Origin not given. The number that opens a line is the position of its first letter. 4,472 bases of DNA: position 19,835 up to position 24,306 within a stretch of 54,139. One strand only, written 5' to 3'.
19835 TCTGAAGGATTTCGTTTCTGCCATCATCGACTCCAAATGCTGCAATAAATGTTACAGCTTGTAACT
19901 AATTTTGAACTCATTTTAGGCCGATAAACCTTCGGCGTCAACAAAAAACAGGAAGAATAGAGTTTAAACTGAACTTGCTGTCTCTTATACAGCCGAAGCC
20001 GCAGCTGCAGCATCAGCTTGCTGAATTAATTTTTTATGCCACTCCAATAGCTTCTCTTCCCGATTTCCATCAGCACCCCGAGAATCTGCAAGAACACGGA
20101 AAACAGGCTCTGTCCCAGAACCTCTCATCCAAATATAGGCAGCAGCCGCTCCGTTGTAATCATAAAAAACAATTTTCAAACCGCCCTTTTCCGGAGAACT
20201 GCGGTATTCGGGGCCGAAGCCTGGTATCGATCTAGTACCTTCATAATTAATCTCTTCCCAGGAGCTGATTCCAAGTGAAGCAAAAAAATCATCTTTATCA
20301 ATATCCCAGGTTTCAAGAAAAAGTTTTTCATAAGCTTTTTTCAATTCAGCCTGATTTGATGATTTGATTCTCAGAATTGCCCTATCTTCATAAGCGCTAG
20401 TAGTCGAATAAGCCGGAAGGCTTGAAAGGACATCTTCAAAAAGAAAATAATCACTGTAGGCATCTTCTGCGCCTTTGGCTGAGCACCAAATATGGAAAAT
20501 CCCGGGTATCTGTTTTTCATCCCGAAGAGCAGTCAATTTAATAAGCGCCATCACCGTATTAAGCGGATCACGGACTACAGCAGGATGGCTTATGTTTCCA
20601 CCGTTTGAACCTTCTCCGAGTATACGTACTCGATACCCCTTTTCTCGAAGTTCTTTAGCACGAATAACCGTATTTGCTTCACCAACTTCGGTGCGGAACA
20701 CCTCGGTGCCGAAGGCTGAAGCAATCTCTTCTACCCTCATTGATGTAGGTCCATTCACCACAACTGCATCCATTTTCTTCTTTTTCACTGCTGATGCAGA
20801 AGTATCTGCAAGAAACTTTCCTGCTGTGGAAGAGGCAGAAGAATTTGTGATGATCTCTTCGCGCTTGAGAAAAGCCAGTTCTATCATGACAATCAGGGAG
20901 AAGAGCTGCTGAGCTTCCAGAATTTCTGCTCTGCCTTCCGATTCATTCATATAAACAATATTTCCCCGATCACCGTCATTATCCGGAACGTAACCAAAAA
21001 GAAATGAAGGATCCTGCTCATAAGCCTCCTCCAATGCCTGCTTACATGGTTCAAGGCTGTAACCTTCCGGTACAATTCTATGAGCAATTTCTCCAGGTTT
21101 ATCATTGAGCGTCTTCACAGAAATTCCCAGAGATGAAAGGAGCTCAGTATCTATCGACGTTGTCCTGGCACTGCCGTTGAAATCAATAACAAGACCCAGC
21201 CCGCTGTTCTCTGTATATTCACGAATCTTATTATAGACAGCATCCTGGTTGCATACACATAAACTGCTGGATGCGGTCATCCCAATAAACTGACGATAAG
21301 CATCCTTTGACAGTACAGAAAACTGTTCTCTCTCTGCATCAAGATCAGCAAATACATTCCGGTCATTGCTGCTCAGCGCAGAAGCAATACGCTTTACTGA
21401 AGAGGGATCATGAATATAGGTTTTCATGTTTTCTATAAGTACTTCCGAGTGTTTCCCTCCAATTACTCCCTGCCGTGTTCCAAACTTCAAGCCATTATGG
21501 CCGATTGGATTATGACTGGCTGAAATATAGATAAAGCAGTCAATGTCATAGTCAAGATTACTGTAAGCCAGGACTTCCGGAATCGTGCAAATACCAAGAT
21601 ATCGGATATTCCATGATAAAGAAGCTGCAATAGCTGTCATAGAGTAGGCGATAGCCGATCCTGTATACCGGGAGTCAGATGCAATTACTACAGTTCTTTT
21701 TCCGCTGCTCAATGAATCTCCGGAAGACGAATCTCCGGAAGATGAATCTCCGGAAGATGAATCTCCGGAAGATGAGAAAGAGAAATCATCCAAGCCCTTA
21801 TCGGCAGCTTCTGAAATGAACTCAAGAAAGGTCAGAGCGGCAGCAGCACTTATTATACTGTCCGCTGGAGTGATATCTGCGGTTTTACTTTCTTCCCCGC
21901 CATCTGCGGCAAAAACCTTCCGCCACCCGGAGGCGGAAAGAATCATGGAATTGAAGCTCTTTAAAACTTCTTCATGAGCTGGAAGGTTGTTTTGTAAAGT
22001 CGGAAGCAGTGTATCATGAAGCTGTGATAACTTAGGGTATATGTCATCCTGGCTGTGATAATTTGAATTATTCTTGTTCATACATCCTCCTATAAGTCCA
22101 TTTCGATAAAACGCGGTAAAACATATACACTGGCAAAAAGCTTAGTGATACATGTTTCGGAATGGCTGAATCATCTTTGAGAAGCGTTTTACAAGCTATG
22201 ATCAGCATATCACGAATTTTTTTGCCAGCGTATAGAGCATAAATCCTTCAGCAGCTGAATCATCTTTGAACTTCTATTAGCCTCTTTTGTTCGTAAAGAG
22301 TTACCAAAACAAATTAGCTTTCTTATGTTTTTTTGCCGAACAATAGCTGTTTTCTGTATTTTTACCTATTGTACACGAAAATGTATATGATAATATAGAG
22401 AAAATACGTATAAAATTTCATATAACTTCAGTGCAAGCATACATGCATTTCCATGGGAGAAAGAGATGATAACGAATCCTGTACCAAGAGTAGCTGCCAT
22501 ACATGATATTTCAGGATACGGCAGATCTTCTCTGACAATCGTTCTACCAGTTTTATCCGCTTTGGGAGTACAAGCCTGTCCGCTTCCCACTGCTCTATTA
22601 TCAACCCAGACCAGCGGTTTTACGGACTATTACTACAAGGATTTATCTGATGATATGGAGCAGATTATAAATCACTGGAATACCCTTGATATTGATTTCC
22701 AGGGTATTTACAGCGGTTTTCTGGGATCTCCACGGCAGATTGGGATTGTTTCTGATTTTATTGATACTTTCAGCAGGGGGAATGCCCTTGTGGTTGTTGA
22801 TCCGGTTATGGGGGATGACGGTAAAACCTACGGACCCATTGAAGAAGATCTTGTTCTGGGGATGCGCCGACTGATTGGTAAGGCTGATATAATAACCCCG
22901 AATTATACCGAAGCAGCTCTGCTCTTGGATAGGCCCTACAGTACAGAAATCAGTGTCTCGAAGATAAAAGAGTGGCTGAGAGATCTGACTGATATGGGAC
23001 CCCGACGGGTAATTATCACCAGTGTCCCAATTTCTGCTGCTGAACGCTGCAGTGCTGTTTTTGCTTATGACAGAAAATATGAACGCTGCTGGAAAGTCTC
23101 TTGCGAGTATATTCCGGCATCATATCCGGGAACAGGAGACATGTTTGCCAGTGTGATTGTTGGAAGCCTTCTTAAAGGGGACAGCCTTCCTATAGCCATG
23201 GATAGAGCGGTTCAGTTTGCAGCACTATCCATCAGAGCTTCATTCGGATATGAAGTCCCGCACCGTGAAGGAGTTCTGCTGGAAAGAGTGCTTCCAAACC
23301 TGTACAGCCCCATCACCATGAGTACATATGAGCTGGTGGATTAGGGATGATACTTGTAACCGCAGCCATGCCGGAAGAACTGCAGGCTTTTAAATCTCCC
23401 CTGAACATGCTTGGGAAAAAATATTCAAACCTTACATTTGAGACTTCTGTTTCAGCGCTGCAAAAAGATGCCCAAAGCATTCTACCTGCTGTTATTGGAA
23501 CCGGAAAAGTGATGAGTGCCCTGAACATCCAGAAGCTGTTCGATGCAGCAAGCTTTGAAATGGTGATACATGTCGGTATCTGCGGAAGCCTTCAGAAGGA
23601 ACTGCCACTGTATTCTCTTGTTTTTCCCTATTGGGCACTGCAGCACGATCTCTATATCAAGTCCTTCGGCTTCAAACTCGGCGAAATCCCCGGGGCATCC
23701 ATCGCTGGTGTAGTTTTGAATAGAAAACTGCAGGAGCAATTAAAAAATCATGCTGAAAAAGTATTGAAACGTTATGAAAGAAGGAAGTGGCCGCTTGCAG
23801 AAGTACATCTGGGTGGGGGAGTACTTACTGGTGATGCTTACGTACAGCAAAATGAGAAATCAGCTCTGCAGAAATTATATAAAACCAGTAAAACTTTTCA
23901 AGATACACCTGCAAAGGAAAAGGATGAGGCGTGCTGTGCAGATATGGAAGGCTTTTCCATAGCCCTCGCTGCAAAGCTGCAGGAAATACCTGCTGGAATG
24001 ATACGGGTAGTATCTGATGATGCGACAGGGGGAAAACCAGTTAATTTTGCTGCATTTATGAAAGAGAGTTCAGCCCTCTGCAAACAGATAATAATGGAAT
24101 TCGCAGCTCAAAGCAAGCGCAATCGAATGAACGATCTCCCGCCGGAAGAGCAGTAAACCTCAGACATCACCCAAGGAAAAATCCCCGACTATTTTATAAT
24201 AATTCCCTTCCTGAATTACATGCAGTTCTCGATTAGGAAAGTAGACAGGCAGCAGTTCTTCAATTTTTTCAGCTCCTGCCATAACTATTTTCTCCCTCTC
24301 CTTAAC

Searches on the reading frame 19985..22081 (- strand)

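Call 26: search_protein_families(library=pfam, proteins=[window:19985-22081:-], max_evalue=0.00001)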
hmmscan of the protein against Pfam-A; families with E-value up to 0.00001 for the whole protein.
window:19985-22081:- (698 aa): 2 families
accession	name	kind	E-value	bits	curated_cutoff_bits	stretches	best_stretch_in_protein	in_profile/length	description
PF02878.22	PGM_PMM_I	-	7.5e-17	61.7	22.5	1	125-217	35-128/138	Phosphoglucomutase/phosphomannomutase, alpha/beta/alpha domain I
PF02880.22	PGM_PMM_III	-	5.5e-06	26.9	20.7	0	433-520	17-100/115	Phosphoglucomutase/phosphomannomutase, alpha/beta/alpha domain III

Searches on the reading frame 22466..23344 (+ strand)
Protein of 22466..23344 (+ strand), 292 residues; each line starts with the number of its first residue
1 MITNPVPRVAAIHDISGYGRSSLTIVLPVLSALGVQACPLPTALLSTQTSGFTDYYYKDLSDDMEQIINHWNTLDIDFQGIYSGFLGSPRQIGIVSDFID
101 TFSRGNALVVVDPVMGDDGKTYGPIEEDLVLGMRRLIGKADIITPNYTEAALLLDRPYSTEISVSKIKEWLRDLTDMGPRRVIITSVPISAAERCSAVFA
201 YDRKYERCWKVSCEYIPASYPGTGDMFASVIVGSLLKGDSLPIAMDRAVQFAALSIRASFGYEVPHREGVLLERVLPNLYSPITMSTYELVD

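Call 26: search_protein_families(library=pfam, proteins=[window:22466-23344:+], max_evalue=0.00001)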
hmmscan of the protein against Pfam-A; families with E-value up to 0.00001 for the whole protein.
window:22466-23344:+ (292 aa): 2 families
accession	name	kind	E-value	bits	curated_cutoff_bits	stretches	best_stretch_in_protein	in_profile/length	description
PF08543.17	Phos_pyr_kin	-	5.6e-24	85.3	27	1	30-261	15-237/246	Phosphomethylpyrimidine kinase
PF00294.29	PfkB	-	4.3e-08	33.3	25.8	1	132-258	176-292/302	pfkB family carbohydrate kinase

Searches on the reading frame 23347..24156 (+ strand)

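Call 26: search_protein_families(library=pfam, proteins=[window:23347-24156:+], max_evalue=0.00001)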
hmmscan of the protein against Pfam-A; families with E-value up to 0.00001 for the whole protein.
window:23347-24156:+ (269 aa): 1 family
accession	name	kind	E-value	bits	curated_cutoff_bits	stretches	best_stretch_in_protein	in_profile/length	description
PF01048.26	PNP_UDP_1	-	1.2e-23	84.2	25.1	1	2-252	2-231/233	Phosphorylase superfamily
